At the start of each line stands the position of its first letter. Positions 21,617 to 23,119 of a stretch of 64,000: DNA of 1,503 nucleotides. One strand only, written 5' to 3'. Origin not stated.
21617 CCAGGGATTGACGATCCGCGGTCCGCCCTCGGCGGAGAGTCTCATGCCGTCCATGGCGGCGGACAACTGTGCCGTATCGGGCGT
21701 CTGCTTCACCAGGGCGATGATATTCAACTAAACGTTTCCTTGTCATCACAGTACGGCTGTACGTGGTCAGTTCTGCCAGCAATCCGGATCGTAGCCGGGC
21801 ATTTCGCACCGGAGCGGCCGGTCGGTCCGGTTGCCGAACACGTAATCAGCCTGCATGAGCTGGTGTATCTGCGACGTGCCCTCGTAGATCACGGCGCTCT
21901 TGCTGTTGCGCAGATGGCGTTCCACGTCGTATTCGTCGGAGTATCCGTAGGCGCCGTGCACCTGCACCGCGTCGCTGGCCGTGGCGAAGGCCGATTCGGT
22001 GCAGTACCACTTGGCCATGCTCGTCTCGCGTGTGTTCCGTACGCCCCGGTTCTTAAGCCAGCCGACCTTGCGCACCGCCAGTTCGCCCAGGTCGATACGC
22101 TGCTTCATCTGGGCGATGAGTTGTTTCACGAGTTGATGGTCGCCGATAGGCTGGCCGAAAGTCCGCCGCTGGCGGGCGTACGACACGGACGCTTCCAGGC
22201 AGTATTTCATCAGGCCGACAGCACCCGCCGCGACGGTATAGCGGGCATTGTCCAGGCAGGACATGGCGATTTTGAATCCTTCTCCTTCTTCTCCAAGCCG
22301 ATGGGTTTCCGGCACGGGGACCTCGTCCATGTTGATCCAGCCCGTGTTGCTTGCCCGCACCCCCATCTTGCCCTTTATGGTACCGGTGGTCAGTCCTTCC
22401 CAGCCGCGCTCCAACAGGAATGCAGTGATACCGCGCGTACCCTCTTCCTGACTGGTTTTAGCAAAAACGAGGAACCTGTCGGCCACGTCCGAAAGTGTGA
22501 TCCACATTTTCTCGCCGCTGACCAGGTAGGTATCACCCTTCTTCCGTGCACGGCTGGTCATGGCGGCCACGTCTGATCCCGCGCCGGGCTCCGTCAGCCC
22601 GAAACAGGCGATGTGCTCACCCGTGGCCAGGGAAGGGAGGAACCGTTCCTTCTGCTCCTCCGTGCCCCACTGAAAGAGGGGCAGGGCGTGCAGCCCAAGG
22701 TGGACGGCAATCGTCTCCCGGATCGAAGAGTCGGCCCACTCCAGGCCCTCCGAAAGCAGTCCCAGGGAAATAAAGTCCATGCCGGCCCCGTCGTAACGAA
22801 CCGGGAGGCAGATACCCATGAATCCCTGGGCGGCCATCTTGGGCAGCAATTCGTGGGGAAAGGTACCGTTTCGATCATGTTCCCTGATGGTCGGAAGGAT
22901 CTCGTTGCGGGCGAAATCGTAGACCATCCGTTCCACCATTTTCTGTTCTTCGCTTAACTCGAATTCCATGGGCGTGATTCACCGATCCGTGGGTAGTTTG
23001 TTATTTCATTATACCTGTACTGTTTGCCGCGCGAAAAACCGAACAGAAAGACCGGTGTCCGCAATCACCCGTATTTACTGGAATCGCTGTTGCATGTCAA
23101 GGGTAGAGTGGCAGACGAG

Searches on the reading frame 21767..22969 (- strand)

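Call 62: search_protein_families(library=pfam, proteins=[window:21767-22969:-], max_evalue=0.001)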
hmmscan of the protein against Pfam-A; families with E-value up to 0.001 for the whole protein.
window:21767-22969:- (400 aa): 4 families
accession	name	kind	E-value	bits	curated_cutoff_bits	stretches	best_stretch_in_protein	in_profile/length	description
PF00441.29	Acyl-CoA_dh_1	-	1.1e-44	152.7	22.4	1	229-372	1-144/150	Acyl-CoA dehydrogenase, C-terminal domain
PF02771.21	Acyl-CoA_dh_N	-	1.4e-32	112.8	22.9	1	6-118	1-113/113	Acyl-CoA dehydrogenase, N-terminal domain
PF02770.24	Acyl-CoA_dh_M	-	1.2e-23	83.5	33.3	1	122-217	1-97/97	Acyl-CoA dehydrogenase, middle domain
PF08028.16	Acyl-CoA_dh_2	-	4.1e-13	50.2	22.7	1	245-366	2-133/134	Acyl-CoA dehydrogenase, C-terminal domain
